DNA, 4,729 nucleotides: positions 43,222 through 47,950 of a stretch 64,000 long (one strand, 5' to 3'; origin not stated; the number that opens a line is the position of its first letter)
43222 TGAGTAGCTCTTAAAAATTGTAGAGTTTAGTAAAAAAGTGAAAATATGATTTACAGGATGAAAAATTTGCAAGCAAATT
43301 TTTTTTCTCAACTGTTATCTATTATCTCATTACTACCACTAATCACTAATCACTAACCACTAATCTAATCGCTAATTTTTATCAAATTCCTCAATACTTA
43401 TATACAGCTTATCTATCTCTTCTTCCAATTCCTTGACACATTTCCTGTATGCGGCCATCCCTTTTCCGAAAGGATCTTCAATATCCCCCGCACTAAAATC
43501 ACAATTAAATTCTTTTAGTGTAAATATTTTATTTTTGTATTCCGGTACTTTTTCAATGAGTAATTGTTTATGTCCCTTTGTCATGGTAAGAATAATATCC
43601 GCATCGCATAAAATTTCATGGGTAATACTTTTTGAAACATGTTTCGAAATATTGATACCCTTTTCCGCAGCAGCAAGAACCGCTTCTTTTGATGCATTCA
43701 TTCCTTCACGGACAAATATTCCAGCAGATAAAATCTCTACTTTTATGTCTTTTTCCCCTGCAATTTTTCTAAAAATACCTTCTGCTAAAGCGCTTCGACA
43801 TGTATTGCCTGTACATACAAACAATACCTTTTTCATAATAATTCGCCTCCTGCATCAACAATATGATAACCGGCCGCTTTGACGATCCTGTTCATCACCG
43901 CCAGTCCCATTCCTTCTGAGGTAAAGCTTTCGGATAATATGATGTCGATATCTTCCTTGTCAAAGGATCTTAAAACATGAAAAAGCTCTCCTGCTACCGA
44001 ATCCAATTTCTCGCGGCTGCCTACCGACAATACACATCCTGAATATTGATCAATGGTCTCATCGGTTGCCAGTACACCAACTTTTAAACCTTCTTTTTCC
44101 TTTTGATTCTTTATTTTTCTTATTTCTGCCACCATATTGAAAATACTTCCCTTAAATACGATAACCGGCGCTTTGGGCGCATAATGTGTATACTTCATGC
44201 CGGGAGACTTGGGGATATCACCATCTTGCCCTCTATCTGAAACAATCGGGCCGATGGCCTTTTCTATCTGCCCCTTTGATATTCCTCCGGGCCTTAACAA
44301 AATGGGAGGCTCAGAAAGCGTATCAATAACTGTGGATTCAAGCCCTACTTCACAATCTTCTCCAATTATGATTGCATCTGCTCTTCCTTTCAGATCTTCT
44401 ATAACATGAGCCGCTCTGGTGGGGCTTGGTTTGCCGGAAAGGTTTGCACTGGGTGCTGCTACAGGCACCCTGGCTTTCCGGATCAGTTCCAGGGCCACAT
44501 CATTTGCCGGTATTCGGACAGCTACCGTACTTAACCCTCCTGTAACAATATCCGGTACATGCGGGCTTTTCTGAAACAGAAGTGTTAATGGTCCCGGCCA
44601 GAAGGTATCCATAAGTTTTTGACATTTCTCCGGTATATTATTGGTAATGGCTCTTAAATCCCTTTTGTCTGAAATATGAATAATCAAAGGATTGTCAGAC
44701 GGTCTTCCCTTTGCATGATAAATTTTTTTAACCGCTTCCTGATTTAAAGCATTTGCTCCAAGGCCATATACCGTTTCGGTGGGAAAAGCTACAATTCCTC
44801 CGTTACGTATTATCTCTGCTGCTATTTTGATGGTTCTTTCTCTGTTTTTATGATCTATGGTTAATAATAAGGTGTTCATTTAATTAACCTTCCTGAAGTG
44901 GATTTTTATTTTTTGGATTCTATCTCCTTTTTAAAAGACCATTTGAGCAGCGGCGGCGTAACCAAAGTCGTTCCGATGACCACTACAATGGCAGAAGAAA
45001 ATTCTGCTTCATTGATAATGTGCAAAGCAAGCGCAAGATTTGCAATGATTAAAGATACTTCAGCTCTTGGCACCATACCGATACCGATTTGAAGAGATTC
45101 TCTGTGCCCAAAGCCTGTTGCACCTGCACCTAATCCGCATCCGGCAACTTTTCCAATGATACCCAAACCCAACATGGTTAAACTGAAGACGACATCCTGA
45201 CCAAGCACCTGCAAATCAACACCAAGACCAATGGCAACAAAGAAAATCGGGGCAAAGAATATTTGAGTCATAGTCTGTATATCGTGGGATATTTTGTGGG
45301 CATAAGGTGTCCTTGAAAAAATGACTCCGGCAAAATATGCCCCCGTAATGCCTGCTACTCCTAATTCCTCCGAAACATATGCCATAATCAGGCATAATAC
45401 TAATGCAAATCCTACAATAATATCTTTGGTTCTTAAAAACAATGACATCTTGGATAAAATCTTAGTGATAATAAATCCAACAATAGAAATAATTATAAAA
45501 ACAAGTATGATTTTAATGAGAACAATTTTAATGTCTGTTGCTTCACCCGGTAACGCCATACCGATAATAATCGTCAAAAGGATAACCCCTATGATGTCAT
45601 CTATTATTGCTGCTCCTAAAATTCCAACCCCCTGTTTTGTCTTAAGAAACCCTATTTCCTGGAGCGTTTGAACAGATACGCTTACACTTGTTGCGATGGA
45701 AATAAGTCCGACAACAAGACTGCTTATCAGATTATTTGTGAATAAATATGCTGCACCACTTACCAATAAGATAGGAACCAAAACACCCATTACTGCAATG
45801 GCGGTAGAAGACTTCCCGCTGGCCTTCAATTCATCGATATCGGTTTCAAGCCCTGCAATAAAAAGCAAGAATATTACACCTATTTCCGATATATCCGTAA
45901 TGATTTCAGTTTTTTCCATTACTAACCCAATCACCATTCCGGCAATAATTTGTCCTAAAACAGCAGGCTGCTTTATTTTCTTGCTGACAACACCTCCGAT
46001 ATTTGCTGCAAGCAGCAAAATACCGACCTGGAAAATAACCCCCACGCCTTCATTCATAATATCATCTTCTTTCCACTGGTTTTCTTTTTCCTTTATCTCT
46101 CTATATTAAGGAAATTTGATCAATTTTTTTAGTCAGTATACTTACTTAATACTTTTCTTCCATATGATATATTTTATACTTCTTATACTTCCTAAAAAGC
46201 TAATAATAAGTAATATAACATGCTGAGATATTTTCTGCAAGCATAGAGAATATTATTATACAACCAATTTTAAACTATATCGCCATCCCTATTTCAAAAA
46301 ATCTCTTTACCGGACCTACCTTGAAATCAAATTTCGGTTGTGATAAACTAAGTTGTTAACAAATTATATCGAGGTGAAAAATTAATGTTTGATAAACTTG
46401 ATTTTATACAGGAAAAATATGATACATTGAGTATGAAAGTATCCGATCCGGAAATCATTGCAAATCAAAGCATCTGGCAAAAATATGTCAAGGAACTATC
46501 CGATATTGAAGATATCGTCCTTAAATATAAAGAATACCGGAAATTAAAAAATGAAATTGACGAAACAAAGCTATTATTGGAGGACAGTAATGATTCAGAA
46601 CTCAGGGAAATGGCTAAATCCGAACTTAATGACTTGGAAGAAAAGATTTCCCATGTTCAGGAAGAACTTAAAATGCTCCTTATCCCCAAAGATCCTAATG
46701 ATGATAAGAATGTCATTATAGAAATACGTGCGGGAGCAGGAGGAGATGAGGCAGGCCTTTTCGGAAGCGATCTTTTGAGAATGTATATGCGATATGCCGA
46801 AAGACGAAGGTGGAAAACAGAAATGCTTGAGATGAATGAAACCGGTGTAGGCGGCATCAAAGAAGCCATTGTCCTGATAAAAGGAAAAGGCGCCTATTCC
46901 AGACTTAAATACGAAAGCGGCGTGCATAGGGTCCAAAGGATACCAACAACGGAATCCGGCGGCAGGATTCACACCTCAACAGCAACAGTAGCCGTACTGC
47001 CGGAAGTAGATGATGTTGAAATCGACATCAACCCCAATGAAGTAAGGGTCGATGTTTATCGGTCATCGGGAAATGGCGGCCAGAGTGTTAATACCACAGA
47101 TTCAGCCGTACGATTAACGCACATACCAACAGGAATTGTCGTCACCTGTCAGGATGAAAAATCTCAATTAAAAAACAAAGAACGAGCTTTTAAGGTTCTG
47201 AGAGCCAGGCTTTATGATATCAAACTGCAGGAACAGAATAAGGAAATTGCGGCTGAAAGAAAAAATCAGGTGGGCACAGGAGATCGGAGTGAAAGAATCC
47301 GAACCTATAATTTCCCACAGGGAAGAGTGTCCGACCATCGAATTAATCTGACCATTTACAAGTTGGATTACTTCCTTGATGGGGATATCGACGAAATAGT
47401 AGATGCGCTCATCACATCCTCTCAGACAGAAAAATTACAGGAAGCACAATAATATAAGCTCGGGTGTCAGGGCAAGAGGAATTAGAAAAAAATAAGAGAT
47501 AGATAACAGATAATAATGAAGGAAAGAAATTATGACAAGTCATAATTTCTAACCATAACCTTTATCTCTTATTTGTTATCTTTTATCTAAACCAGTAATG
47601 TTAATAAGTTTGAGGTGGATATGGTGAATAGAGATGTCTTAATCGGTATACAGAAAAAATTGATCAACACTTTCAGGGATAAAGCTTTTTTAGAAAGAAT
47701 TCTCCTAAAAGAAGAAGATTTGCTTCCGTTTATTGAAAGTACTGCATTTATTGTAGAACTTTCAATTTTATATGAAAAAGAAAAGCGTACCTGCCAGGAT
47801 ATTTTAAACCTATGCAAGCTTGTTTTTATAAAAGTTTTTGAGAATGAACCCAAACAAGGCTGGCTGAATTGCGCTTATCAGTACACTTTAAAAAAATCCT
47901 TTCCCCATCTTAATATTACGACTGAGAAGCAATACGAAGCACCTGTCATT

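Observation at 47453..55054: Three-gene module (giant fusion protein, LDH-like dehydrogenase, flavoprotein) wedged between prfA and DUF1385-prmC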

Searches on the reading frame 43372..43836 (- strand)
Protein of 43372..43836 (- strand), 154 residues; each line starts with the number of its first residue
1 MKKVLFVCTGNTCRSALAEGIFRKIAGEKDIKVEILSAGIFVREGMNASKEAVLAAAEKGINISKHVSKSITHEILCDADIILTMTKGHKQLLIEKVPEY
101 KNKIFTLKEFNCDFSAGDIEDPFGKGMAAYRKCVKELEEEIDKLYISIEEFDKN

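Call 71: search_protein_families(library=pfam, proteins=[window:43372-43836:-], max_evalue=0.00001)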
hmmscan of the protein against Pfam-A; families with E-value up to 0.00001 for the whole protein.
window:43372-43836:- (154 aa): 1 family
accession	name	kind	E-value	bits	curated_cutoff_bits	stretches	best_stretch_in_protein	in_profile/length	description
PF01451.26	LMWPc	-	2.2e-35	122.4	23.2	1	4-144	1-143/144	Low molecular weight phosphotyrosine protein phosphatase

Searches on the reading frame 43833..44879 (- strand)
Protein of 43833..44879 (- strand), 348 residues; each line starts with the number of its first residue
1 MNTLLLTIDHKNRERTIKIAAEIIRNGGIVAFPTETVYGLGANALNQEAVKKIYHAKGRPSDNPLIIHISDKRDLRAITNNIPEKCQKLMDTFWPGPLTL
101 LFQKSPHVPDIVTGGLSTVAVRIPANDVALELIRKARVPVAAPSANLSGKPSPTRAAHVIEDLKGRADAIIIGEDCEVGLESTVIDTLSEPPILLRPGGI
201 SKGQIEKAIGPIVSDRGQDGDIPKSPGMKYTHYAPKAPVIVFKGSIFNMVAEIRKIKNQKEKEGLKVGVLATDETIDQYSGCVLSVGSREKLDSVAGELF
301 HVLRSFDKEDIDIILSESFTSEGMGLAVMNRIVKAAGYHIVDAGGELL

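Call 71: search_protein_families(library=pfam, proteins=[window:43833-44879:-], max_evalue=0.00001)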
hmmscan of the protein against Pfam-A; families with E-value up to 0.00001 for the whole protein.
window:43833-44879:- (348 aa): 2 families
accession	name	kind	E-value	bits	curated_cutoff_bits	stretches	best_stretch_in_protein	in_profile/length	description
PF01300.24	Sua5_yciO_yrdC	-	3.7e-63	212.7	25.1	1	22-198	1-178/178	Telomere recombination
PF03481.19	Sua5_C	-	4.9e-36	124.7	22.9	1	200-337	1-136/136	Threonylcarbamoyl-AMP synthase, C-terminal domain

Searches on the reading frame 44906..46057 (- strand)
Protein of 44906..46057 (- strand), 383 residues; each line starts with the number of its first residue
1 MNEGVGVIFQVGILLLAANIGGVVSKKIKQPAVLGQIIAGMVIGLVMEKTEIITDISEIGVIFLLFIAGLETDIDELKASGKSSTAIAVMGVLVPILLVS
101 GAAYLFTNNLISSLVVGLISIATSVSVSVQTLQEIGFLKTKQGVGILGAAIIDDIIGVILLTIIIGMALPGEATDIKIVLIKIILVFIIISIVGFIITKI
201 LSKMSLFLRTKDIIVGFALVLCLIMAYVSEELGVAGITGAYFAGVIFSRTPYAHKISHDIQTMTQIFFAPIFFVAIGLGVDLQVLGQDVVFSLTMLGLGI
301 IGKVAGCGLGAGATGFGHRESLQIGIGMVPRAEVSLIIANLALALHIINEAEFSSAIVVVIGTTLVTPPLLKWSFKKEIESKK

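Call 71: search_protein_families(library=pfam, proteins=[window:44906-46057:-], max_evalue=0.00001)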
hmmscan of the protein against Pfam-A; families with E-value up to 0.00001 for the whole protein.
window:44906-46057:- (383 aa): 1 family
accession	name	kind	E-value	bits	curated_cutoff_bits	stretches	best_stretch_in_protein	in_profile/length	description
PF00999.27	Na_H_Exchanger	-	3.8e-68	230.5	26.2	1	17-373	3-371/375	Sodium/hydrogen exchanger, transmembrane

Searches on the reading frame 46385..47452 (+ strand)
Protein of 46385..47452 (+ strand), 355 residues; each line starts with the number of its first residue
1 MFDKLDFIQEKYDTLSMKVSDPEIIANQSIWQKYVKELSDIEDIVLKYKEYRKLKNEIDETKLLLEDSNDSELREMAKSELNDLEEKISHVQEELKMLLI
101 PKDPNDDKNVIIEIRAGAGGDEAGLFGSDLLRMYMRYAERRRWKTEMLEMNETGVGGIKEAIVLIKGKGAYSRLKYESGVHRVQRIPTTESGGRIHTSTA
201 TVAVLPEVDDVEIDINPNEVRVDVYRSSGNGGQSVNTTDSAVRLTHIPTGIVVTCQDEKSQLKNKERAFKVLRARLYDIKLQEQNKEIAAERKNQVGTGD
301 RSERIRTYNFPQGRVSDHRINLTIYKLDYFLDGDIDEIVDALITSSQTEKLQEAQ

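Call 3: search_protein_families(library=pfam, proteins=[window:46385-47452:+], max_evalue=0.01)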
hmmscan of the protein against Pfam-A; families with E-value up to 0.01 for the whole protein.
window:46385-47452:+ (355 aa): 2 families
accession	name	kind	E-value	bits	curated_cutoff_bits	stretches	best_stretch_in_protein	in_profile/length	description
PF03462.23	PCRF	-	5.1e-77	258.5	24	1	8-202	1-194/194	PCRF domain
PF00472.26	RF-1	-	8.6e-45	151.9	35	1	209-319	1-116/116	RF-1 domain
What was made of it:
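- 46385..47452 (+): prfA. This is a flank and not part of the conserved unit. PCRF + RF-1 (call 3).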

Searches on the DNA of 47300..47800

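Call 23: search_rna_families(source=window, start=47300, end=47800, threshold=evalue, max_evalue=5)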
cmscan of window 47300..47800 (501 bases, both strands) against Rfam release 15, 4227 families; matches with E-value up to 5: 8.
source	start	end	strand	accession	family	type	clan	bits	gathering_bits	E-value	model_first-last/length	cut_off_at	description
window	47501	47574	-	RF03714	MIR774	Gene; miRNA;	-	22.5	80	0.079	1-98/98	no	MIR774 microRNA precursor family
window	47722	47778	+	RF01028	mir-633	Gene; miRNA;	-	20.5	90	0.16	1-85/85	no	mir-633 microRNA precursor family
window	47616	47675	+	RF01587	snoR10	Gene; snRNA; snoRNA; CD-box;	-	20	65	4.8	1-71/71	no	small nucleolar RNA snoR10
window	47665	47742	-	RF00280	SNORD51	Gene; snRNA; snoRNA; CD-box;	CL00054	18.7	50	1.7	1-79/79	no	Small nucleolar RNA SNORD51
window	47500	47589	+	RF04210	MIR8643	Gene; miRNA;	-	17.8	135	0.71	29-122/150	no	MIR8643 microRNA precursor family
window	47421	47481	+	RF03156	L31-Firmicutes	Cis-reg; leader;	CL00118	15.2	33.3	1.4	1-32/32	no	L31-Firmicutes ribosomal protein leader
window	47501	47574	-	RF00908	MIR529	Gene; miRNA;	-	14.7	75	1.9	1-131/131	no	MIR529 microRNA precursor family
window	47507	47558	-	RF00766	mir-335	Gene; miRNA;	-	14.4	64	3.6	1-92/92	no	mir-335 microRNA precursor family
